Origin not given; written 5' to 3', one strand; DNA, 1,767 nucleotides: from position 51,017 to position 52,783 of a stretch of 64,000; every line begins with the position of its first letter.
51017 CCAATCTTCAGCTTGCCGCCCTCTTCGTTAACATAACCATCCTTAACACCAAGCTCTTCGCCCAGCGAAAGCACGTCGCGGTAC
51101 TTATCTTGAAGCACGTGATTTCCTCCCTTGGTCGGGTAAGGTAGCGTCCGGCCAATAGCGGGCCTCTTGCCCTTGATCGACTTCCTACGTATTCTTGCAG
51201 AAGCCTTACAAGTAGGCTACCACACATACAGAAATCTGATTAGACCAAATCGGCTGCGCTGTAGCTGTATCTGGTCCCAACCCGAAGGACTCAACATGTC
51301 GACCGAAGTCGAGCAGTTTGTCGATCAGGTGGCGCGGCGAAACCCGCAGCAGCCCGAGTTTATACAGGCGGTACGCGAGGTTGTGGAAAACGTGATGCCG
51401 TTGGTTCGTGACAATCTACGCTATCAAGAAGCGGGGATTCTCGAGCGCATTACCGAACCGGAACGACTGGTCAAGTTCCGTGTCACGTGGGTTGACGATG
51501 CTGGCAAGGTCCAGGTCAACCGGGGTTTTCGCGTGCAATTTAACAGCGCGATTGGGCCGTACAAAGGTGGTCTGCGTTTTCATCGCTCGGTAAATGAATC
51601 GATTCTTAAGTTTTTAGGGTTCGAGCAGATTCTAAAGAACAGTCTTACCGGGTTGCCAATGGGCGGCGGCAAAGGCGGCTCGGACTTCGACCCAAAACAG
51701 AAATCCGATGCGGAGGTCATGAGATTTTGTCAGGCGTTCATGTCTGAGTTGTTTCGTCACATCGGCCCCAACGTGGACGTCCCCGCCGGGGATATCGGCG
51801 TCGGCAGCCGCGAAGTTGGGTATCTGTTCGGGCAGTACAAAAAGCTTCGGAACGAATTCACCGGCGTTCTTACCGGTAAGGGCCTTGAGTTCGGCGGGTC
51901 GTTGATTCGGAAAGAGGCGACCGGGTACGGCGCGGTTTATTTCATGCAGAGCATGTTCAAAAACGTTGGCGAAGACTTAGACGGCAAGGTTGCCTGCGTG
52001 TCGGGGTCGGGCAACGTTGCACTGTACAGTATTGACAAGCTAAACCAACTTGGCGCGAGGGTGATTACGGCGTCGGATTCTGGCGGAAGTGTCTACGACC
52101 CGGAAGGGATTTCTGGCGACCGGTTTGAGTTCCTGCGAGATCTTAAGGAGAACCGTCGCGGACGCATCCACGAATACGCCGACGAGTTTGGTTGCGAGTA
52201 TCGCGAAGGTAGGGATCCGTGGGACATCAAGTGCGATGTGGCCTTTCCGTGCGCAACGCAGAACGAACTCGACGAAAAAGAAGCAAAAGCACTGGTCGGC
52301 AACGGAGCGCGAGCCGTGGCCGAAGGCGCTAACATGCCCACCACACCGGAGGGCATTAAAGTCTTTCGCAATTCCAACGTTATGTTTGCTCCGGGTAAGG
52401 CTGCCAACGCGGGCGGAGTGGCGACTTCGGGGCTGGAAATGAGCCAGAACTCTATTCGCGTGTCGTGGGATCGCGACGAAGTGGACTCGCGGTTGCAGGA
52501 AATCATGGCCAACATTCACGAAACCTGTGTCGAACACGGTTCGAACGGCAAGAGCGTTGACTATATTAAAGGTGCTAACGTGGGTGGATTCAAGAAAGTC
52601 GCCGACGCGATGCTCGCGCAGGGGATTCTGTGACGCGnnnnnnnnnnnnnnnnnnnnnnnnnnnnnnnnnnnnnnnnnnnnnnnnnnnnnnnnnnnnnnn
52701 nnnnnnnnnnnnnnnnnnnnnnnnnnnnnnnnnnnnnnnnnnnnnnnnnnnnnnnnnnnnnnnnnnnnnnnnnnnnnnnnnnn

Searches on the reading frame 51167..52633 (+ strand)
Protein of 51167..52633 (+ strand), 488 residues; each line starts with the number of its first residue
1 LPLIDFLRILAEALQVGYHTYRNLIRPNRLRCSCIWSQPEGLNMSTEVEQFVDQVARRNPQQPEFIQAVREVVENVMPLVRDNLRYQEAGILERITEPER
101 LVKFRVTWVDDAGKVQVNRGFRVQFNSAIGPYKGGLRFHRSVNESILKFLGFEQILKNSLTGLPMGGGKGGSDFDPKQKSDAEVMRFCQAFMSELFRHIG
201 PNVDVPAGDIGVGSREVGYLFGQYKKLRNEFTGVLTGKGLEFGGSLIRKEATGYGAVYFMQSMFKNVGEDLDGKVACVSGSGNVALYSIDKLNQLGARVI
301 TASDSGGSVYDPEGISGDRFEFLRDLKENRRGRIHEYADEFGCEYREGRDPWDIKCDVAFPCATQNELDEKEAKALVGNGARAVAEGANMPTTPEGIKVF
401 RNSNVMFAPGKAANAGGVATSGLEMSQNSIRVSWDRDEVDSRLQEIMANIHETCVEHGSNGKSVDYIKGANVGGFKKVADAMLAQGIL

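Call 43: search_protein_families(library=ncbifam, proteins=[window:51167-52633:+], max_evalue=1e-10)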
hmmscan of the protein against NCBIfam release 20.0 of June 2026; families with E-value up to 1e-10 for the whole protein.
window:51167-52633:+ (488 aa): 5 families
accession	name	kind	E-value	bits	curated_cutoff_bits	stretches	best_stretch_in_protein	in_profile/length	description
NF006929.0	PRK09414.1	equivalog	3.2e-225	748.2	536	1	44-487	3-444/445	NADP-specific glutamate dehydrogenase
NF010634.0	PRK14031.1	equivalog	2.7e-203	675.4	822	1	50-488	5-444/444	NADP-specific glutamate dehydrogenase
NF010633.0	PRK14030.1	subfamily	2.1e-197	656.6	743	1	47-487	2-444/445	glutamate dehydrogenase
NF040817.1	GdhA_Arch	equivalog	1.1e-66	225.8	750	1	90-487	26-416/419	glutamate dehydrogenase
NF041398.1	GluDhGdhB_Halo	equivalog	1.8e-63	214.9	620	1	88-487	21-408/410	glutamate dehydrogenase GdhB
